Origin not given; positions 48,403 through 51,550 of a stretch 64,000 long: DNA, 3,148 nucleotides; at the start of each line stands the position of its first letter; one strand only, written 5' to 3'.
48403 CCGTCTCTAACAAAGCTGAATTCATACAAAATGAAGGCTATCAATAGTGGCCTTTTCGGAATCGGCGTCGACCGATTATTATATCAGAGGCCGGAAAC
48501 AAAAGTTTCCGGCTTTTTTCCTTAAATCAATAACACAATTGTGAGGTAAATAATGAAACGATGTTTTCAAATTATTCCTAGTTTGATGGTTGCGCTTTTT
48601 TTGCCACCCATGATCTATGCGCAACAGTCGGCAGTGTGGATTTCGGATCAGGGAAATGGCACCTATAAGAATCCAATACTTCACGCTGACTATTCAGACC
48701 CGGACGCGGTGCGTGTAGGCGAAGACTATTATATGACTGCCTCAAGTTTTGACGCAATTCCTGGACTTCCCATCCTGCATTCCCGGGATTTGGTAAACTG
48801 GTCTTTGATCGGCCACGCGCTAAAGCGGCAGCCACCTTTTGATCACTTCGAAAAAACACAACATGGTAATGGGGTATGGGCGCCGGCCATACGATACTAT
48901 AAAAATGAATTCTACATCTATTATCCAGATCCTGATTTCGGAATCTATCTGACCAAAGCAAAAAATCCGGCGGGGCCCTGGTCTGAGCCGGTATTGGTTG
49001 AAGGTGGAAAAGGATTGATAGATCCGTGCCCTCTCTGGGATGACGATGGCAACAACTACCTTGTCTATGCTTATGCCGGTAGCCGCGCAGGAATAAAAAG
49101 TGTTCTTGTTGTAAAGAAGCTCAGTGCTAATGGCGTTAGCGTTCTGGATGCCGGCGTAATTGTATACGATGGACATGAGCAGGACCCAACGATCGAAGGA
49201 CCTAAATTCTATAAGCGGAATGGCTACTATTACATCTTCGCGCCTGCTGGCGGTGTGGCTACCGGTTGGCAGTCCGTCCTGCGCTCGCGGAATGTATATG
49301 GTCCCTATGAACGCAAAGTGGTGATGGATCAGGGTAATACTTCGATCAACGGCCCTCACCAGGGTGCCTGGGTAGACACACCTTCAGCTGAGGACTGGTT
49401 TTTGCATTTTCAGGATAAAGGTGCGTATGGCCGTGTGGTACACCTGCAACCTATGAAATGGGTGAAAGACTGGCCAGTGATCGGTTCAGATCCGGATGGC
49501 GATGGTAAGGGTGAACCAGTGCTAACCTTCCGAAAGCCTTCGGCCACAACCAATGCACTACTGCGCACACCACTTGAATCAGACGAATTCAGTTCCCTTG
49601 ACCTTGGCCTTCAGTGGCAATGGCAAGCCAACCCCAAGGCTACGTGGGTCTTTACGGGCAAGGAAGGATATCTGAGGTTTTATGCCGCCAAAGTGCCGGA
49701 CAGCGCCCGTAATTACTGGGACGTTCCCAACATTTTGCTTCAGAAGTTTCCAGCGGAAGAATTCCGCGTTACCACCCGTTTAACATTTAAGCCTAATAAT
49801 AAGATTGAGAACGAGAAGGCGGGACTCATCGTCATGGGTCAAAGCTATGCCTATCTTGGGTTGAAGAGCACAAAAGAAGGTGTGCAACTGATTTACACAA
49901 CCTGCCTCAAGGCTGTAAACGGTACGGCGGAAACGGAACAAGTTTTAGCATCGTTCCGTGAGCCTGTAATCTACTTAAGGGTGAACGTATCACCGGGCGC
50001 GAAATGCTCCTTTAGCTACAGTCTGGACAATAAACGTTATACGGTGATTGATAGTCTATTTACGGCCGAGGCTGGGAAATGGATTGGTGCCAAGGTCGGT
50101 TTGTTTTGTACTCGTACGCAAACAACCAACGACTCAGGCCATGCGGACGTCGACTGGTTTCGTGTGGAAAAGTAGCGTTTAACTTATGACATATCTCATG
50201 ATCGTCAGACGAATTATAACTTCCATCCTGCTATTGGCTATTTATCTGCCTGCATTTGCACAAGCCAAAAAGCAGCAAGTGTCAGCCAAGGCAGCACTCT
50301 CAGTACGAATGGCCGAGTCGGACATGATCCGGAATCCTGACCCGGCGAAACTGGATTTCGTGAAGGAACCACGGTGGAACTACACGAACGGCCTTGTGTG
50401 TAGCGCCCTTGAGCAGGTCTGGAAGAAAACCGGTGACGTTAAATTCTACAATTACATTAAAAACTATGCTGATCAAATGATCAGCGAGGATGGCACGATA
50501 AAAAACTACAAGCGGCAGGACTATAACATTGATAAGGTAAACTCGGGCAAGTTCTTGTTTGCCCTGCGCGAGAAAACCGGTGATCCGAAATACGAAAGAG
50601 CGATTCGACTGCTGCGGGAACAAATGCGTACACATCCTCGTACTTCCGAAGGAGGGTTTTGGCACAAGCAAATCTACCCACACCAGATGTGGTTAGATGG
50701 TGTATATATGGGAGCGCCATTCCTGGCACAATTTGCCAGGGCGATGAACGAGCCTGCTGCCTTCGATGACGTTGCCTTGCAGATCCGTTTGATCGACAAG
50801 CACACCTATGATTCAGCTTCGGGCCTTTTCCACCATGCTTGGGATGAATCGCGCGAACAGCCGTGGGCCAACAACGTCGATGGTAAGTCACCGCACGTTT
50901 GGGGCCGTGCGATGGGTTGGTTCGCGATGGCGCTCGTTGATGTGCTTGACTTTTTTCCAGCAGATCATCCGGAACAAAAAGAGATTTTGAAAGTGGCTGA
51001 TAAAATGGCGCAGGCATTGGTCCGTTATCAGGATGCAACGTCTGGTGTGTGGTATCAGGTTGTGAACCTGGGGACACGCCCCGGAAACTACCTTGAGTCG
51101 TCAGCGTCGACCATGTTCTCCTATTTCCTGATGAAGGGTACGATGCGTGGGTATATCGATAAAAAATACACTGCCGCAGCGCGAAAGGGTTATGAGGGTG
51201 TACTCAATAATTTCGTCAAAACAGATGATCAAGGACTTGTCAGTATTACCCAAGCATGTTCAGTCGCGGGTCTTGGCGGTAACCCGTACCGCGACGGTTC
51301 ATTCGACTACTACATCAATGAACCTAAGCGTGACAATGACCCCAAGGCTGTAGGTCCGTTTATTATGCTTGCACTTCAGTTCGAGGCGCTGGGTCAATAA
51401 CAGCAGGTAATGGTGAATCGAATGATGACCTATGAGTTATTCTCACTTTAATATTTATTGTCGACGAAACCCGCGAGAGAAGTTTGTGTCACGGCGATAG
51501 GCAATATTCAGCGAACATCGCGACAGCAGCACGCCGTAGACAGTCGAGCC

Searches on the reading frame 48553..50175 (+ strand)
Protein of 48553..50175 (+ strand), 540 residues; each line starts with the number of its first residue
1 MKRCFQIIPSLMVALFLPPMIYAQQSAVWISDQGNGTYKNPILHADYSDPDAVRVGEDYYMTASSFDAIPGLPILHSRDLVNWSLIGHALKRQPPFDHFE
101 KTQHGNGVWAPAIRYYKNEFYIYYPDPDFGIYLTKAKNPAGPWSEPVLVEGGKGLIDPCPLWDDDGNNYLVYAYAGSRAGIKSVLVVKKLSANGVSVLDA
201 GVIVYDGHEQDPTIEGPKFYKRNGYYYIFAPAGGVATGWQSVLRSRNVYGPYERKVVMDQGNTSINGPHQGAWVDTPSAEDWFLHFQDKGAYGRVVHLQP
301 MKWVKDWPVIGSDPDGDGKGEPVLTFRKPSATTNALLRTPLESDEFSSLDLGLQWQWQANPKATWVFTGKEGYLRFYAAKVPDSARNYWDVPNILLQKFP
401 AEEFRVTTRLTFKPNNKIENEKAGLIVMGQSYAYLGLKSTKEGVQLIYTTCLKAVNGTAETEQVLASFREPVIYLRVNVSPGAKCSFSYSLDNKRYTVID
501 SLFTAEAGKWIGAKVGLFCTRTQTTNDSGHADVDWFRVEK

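Call 6: search_protein_families(library=pfam, proteins=[window:48553-50175:+], max_evalue=0.001)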
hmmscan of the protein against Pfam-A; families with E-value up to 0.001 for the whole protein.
window:48553-50175:+ (540 aa): 2 families
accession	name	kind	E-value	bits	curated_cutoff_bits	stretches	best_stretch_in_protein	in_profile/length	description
PF04616.20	Glyco_hydro_43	-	3.4e-70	237.1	32.2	1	38-308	1-288/288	Glycosyl hydrolases family 43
PF17851.8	GH43_C2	-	2e-43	148.9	22.7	1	343-539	1-203/203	Beta xylosidase C-terminal Concanavalin A-like domain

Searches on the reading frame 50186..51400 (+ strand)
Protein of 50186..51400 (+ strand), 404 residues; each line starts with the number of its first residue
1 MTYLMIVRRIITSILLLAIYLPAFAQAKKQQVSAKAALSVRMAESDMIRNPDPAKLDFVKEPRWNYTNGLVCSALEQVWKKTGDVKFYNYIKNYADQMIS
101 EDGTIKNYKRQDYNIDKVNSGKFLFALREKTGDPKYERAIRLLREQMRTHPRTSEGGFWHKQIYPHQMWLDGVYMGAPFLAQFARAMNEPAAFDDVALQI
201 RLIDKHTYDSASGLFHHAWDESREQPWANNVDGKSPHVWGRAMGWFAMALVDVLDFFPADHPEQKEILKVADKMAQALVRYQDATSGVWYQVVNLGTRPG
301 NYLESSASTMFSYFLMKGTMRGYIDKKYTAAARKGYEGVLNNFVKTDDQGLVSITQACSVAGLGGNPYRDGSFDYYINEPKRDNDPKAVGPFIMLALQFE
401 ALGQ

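Call 6: search_protein_families(library=pfam, proteins=[window:50186-51400:+], max_evalue=0.001)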
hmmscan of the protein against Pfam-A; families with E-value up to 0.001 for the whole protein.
window:50186-51400:+ (404 aa): 1 family
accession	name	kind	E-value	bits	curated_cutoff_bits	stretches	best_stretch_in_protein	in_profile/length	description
PF07470.19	Glyco_hydro_88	-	2.2e-113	379.3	26.6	1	39-399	2-348/352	Glycosyl Hydrolase Family 88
